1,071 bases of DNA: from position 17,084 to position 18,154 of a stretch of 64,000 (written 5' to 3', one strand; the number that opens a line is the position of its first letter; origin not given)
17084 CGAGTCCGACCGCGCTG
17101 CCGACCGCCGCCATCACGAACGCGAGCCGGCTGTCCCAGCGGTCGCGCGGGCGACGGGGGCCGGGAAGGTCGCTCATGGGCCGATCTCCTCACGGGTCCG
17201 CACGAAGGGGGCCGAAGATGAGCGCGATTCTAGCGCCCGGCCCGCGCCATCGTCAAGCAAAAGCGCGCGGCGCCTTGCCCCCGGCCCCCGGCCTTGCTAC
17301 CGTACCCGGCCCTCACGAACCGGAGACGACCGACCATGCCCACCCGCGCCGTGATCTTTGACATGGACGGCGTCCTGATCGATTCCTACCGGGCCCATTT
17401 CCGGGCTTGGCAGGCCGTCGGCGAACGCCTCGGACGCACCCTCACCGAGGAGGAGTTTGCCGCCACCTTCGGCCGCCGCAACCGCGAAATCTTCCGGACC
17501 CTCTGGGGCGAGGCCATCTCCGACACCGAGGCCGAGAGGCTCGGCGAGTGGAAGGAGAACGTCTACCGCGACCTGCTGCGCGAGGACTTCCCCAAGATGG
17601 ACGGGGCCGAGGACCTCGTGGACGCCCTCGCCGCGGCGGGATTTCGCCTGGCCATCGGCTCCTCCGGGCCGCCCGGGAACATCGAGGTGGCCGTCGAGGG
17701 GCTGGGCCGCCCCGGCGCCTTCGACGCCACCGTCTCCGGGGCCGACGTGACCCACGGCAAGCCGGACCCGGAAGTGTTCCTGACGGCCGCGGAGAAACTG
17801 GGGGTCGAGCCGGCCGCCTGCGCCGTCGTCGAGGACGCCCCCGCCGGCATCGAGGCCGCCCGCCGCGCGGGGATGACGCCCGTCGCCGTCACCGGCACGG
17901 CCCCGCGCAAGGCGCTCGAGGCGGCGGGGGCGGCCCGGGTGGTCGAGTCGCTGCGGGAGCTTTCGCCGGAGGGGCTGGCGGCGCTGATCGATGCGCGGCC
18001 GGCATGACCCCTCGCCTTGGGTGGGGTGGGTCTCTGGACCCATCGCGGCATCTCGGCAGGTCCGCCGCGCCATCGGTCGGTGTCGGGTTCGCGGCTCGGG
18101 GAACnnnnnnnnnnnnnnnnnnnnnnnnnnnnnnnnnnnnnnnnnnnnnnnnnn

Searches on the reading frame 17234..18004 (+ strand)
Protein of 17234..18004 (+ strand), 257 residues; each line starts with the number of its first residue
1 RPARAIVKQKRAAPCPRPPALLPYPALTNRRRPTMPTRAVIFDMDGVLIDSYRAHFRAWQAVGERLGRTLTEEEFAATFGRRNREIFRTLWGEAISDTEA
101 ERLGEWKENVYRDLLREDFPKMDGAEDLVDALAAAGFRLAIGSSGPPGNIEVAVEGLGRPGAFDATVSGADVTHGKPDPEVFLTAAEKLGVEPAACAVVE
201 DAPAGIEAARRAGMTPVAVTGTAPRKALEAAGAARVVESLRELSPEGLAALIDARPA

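Call 28: search_protein_families(library=pfam, proteins=[window:17234-18004:+], max_evalue=0.001)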
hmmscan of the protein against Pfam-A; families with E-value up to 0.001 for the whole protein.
window:17234-18004:+ (257 aa): 4 families
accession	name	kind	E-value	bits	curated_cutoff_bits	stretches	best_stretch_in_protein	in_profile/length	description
PF00702.32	Hydrolase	-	1.5e-34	120.5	26.4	1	38-213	2-191/191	haloacid dehalogenase-like hydrolase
PF13419.12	HAD_2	-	8.3e-31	107.9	23.8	1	40-219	1-178/178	Haloacid dehalogenase-like hydrolase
PF13242.12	Hydrolase_like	-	1.2e-09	38.4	22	1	175-243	3-75/75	HAD-hyrolase-like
PF12710.13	HAD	-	9.3e-07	29.9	27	1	40-192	1-154/189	haloacid dehalogenase-like hydrolase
